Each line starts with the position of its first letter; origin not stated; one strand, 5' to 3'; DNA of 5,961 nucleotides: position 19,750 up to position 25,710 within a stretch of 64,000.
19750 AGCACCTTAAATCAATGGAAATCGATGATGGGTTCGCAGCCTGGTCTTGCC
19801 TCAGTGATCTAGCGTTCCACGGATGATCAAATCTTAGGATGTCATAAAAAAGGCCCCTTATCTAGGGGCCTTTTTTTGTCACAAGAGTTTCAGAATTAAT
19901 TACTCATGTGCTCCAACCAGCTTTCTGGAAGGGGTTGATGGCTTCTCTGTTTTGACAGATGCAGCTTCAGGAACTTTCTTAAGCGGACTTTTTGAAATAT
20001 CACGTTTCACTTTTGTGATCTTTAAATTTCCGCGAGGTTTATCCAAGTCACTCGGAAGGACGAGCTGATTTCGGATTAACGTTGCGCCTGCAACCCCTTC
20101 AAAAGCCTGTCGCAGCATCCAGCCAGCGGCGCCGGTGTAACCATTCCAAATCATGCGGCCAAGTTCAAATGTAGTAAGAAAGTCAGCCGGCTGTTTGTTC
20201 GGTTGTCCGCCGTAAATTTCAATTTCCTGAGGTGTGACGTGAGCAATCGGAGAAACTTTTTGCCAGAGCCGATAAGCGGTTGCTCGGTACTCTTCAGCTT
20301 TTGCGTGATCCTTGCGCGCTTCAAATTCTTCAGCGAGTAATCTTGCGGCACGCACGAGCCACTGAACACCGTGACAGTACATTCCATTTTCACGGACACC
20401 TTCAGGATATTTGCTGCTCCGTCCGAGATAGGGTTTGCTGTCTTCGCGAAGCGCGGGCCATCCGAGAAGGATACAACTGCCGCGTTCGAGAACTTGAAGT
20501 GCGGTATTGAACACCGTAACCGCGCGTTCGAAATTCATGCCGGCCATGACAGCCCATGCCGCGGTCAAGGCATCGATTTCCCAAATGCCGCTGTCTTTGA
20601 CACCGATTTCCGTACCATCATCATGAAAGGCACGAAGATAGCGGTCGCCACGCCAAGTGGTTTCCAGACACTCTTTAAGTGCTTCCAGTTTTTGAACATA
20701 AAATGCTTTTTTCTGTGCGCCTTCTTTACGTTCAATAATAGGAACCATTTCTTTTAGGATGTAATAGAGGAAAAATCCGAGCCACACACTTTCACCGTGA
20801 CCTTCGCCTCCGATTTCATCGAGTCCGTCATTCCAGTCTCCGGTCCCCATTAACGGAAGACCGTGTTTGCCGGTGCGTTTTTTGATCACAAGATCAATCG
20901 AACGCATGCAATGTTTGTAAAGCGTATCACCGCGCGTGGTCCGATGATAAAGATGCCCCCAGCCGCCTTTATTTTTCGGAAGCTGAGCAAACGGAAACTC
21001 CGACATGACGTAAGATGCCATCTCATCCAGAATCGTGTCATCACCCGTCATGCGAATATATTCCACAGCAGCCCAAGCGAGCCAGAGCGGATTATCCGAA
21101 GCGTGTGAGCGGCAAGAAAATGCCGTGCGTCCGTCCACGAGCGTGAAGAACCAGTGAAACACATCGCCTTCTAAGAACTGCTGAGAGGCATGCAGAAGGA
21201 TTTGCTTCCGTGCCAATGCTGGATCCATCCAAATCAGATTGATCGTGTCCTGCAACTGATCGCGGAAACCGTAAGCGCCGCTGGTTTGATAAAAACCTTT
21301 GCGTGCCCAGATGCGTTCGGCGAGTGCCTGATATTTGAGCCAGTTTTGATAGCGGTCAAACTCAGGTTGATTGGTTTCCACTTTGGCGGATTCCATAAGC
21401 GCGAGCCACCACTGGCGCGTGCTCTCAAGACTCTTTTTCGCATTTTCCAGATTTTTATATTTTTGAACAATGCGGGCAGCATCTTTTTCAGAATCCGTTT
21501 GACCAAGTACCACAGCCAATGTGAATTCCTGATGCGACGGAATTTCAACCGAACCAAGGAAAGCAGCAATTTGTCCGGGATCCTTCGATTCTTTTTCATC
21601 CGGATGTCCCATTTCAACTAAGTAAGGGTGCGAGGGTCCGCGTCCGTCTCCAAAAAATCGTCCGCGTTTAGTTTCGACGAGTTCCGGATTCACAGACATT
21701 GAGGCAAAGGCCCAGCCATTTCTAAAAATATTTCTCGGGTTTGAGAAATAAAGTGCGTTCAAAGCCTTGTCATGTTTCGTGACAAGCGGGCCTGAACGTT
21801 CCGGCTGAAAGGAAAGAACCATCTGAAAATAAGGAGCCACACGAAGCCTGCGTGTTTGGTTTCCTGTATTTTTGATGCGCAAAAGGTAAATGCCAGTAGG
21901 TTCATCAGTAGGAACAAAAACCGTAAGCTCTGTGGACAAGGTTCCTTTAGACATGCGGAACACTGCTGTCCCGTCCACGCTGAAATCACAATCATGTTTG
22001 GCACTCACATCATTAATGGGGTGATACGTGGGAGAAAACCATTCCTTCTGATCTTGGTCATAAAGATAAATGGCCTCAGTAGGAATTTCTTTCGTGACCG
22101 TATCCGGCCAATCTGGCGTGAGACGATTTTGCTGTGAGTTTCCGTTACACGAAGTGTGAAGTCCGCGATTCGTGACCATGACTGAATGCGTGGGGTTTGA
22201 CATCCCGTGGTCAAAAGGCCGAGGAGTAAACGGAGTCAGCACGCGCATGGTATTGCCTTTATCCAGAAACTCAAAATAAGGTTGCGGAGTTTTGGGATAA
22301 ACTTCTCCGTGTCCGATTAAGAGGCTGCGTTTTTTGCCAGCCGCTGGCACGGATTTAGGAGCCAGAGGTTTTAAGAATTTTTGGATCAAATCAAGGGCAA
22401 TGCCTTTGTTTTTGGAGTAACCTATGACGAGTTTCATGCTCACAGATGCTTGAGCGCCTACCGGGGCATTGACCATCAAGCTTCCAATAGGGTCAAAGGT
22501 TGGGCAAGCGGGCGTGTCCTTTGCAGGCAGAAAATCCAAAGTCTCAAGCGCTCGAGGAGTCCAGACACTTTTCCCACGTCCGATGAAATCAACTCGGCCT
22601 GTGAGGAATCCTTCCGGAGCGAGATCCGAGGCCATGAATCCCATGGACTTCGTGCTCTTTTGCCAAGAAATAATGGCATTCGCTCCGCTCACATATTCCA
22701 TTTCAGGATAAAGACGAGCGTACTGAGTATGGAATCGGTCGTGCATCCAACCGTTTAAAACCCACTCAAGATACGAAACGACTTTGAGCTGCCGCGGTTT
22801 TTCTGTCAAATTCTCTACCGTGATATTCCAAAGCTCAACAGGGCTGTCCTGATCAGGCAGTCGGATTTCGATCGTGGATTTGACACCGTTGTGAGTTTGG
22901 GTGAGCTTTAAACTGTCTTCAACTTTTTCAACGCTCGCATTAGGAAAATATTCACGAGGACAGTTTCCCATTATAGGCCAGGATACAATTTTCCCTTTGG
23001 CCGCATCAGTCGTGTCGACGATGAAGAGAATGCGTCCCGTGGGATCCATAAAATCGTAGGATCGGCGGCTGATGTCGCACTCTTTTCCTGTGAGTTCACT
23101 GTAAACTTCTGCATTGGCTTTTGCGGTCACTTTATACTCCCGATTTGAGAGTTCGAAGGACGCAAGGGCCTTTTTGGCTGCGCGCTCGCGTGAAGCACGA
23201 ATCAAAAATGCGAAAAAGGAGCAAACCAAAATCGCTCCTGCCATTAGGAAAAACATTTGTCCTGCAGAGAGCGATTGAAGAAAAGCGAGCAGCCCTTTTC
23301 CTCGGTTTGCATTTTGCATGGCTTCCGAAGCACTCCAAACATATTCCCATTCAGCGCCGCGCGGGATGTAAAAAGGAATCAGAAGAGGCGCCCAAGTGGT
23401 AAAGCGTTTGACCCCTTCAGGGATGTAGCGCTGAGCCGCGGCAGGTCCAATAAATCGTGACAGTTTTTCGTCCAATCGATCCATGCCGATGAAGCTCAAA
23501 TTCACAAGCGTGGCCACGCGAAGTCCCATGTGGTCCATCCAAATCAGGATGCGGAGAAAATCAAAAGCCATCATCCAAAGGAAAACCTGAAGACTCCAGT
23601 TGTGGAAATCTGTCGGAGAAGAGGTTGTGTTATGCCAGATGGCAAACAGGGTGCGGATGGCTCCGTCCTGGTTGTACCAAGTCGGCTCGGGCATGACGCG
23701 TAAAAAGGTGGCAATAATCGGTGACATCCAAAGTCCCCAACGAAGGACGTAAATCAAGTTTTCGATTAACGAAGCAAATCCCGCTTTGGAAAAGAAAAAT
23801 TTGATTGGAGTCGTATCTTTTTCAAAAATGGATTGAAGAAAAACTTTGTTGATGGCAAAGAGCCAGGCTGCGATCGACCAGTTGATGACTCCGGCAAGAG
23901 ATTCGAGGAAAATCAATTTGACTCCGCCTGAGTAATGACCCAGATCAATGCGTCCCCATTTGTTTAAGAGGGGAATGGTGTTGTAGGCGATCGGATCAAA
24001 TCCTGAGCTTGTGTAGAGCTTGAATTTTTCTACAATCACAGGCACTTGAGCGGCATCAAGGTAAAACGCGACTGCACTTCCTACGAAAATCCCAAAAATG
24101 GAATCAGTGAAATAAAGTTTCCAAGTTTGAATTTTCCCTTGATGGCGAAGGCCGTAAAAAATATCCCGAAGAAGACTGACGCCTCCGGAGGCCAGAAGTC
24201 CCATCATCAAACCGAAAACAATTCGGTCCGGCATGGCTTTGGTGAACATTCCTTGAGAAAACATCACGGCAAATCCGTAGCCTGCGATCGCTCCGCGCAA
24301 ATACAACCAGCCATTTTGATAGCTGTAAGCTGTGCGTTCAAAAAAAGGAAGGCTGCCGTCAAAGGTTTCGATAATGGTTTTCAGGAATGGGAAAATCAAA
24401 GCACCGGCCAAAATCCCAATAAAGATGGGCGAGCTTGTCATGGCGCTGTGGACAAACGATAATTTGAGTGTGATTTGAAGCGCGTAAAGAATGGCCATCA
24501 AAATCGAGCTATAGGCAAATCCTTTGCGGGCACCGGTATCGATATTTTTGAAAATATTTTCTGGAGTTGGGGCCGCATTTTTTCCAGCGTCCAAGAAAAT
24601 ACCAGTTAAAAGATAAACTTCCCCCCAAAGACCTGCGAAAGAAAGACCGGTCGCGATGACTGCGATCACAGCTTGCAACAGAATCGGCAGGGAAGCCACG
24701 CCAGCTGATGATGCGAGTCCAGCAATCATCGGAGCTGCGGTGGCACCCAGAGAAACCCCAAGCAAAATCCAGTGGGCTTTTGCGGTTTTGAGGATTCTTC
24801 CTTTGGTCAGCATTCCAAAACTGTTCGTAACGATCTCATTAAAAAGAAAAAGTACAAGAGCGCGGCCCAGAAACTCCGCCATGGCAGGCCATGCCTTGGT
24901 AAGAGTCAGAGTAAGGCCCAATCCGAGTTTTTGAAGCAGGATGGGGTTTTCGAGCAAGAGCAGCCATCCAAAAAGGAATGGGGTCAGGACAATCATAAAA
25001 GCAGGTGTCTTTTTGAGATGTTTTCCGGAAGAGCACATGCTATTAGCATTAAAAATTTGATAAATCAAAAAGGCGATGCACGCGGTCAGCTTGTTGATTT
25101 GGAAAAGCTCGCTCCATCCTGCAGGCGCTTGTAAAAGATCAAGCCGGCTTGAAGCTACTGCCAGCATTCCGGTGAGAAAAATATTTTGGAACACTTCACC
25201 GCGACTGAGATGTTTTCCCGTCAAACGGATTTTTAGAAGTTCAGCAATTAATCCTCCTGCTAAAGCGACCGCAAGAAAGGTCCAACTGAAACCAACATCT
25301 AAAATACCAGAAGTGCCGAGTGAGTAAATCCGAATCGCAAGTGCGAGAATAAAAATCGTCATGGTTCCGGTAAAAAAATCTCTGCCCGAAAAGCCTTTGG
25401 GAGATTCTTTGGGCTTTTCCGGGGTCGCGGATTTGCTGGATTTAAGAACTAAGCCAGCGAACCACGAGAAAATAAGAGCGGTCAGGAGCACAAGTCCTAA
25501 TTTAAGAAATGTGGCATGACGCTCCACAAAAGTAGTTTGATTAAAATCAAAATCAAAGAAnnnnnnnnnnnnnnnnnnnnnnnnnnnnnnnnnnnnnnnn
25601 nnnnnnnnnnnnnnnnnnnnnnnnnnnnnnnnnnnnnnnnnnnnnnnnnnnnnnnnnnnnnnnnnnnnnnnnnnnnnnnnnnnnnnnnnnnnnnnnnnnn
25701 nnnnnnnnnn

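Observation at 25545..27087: Three tandem, diverged 150-aa domain repeats at the extracytoplasmic N-terminus of the giant protein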

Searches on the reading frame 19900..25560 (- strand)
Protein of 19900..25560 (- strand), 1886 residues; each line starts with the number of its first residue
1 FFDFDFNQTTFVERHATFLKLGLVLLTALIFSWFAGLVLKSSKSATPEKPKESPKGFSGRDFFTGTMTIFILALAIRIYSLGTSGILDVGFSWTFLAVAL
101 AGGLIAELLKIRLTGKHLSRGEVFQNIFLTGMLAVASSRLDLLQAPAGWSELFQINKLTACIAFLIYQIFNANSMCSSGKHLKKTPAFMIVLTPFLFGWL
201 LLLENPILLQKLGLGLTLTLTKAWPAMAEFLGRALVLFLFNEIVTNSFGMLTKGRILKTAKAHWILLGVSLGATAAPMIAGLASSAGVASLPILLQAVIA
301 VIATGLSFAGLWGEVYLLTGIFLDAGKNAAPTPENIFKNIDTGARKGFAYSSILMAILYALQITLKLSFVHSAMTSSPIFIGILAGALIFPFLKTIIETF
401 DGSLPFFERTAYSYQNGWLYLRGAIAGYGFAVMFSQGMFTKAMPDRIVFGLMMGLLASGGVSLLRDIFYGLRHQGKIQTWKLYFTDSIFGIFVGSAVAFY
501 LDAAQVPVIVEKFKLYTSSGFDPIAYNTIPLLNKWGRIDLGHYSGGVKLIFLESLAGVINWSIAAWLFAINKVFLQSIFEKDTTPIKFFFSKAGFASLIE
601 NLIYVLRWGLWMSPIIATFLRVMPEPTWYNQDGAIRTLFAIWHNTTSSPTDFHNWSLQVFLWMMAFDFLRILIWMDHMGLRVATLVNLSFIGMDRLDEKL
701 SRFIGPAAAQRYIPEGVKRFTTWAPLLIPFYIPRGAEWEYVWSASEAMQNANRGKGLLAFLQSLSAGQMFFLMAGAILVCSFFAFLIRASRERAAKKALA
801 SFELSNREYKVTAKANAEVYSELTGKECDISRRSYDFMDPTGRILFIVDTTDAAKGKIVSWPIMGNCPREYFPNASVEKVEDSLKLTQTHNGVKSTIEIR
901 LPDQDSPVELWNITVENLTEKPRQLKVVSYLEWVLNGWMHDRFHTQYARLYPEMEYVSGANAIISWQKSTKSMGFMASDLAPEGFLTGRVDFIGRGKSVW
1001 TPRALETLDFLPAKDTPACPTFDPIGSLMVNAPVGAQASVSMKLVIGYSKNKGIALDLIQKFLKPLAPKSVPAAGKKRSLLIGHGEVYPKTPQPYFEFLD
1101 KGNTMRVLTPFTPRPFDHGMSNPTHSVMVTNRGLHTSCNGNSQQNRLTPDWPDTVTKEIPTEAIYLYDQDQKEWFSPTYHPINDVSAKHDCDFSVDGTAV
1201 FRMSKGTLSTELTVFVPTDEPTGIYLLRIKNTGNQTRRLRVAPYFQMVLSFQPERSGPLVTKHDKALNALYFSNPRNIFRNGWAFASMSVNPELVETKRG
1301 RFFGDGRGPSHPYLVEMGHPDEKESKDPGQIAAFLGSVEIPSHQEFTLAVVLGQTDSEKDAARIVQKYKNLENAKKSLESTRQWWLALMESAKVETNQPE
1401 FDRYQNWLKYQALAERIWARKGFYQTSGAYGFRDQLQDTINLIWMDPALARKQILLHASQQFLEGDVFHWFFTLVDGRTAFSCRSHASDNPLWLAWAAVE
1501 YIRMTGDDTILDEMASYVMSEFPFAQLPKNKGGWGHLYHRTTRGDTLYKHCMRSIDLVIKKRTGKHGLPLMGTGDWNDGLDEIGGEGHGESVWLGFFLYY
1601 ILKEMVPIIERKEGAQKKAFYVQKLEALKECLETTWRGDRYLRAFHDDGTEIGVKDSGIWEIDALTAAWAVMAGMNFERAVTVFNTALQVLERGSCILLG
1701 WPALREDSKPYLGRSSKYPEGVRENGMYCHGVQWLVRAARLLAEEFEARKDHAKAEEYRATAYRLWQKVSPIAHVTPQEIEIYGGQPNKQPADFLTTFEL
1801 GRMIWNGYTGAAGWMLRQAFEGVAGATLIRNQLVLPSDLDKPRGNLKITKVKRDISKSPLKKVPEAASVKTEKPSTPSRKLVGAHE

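Call 26: search_solved_structures(query=window:19900-25560:-, max_evalue=0.01)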
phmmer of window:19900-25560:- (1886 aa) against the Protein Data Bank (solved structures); distinct sequences matched with E-value up to 0.01: 16.
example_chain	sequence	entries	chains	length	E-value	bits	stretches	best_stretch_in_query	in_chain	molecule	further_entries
8rf9_A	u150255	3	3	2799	2.8e-106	359.3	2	1111-1839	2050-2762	Cyclic beta 1-2 glucan synthetase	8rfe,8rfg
8rf0_A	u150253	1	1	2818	2.8e-106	359.3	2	1111-1839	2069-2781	Cyclic beta-(1,2)-glucan synthase NdvB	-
3qde_A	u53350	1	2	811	1.4e-41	144.8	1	1096-1816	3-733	Cellobiose phosphorylase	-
8ho7_A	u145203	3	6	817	1.4e-41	144.7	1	1096-1816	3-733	Cellobiose phosphorylase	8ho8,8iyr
8ho9_A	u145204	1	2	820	2.7e-39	137.2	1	1096-1816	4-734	Cellobiose phosphorylase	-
8hob_A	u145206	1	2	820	6.1e-39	136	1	1096-1816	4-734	Cellobiose phosphorylase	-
2cqs_A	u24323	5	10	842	9e-29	102.3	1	1095-1746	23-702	Cellobiose Phosphorylase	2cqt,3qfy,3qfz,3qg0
3rrs_A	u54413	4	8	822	1.3e-28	101.8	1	1095-1744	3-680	Cellobiose phosphorylase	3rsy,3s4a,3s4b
3s4c_A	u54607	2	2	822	1.7e-28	101.4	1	1095-1744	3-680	Lactose Phosphorylase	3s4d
3act_A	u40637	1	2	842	7.5e-28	99.3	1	1095-1746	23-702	Cellobiose Phosphorylase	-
3afj_A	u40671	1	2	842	7.7e-28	99.2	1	1095-1744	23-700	Cellobiose Phosphorylase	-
3acs_A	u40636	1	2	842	1.3e-27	98.5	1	1095-1746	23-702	Cellobiose Phosphorylase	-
8bou_A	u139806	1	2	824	1.7e-23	84.8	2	1350-1741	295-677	N,N'-diacetylchitobiose phosphorylase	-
4zle_A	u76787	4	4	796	7.6e-23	82.7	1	1160-1739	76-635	Putative b-glycan phosphorylase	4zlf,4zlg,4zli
1v7v_A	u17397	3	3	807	4.3e-21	76.8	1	1098-1742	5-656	chitobiose phosphorylase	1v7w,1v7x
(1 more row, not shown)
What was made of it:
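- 19903..23169 (-): Cytoplasmic GH94 phosphorylase region. Supersandwich at aa 1666-1906, catalytic barrel at aa 1937-2378, catalytic-Asp motif GDWNDG at aa 2127-2132 (window 20824-20841). The closest PDB sequence is the Cgs GH94 domain, E 3e-106 (call 26).
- On Cyclic beta-1,2-glucan synthase (Cgs/NdvB/ChvB): E 3e-106 to 8rf0/8rf9 (call 26).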

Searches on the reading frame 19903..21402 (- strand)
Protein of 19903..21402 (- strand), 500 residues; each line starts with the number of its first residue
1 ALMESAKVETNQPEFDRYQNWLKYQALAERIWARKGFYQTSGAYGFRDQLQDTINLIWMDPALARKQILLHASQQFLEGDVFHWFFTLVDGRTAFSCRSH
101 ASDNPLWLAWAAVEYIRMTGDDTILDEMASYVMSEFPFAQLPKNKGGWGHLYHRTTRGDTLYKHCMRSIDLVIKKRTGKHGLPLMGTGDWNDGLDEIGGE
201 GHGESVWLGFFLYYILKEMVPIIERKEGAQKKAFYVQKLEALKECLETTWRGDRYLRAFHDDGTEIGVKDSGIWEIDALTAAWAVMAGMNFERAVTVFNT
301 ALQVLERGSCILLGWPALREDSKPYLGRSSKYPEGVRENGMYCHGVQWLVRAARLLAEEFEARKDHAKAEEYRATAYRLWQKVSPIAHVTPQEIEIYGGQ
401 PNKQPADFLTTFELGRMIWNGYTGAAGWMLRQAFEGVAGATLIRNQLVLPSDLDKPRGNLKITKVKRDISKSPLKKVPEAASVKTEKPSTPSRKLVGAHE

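Call 67: search_solved_structures(query=window:19903-21402:-, max_evalue=1e-10, show_alignments=2)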
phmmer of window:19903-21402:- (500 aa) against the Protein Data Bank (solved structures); distinct sequences matched with E-value up to 1e-10: 14.
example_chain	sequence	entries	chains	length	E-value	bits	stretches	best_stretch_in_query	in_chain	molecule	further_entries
8rf0_A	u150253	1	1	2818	1.5e-72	248.1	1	14-453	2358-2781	Cyclic beta-(1,2)-glucan synthase NdvB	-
8rf9_A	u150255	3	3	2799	1.5e-72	248.1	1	14-453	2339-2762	Cyclic beta 1-2 glucan synthetase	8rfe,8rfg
3qde_A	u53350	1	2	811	6.2e-30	107.6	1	6-430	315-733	Cellobiose phosphorylase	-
8ho7_A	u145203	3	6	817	6.4e-30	107.5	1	6-430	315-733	Cellobiose phosphorylase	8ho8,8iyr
8ho9_A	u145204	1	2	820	4.7e-29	104.7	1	6-430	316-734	Cellobiose phosphorylase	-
8hob_A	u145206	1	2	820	1.3e-28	103.2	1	6-430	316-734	Cellobiose phosphorylase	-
3s4c_A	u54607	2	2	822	5.7e-26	94.5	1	3-358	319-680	Lactose Phosphorylase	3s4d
3rrs_A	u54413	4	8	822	6.3e-26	94.4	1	3-358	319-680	Cellobiose phosphorylase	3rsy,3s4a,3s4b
2cqs_A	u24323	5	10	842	2.7e-25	92.3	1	5-359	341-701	Cellobiose Phosphorylase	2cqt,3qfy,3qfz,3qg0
3afj_A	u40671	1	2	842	2.4e-24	89.1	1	5-359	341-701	Cellobiose Phosphorylase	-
3act_A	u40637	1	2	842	2.4e-24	89.1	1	5-359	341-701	Cellobiose Phosphorylase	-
3acs_A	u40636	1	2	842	5.4e-24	88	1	5-359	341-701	Cellobiose Phosphorylase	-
8bou_A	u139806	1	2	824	6e-15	58.1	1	7-355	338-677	N,N'-diacetylchitobiose phosphorylase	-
4zle_A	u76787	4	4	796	9.6e-14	54.2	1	44-353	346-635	Putative b-glycan phosphorylase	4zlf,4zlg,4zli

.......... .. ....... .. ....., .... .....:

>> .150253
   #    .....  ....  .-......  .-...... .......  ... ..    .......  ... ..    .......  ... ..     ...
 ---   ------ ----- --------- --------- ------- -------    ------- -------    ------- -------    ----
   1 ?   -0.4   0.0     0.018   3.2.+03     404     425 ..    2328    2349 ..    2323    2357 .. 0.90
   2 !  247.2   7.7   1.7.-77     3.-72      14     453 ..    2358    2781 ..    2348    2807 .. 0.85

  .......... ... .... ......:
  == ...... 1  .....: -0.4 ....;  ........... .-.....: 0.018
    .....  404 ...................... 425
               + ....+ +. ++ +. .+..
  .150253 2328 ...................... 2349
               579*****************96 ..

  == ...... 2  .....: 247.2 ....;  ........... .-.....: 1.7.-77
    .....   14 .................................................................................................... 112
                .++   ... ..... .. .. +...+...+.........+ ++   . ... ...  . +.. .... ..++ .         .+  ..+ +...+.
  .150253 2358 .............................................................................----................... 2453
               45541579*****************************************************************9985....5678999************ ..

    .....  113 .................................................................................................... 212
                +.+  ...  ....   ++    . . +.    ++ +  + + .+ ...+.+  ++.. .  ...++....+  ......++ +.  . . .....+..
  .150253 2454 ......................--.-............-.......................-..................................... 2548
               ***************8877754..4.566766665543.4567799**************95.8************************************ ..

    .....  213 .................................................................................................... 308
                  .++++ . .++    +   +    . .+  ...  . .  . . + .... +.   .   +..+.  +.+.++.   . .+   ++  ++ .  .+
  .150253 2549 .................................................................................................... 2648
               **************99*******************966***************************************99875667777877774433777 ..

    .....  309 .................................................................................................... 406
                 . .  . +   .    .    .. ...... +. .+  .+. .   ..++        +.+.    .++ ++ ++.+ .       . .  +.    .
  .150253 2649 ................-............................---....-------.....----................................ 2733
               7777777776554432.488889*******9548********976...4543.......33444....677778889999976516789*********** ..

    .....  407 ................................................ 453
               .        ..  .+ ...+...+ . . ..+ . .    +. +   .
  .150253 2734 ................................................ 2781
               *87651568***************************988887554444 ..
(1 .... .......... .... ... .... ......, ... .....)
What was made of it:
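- Closest known: Cyclic beta-1,2-glucan synthase Cgs/NdvB. Same: It is the closest PDB sequence to this protein's C-terminus (E 3e-106, call 26), and the catalytic Asp motif is conserved (call 67).
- The GH94 domain is closest to that of cyclic beta-1,2-glucan synthase (calls 26, 67). The GH94 domain is most similar to the one in the biosynthetic enzyme Cgs (calls 26, 67).
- On Cyclic beta-1,2-glucan synthase (Cgs/NdvB/ChvB): GDWNDG aligns to the Cgs D2528 motif (call 67).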
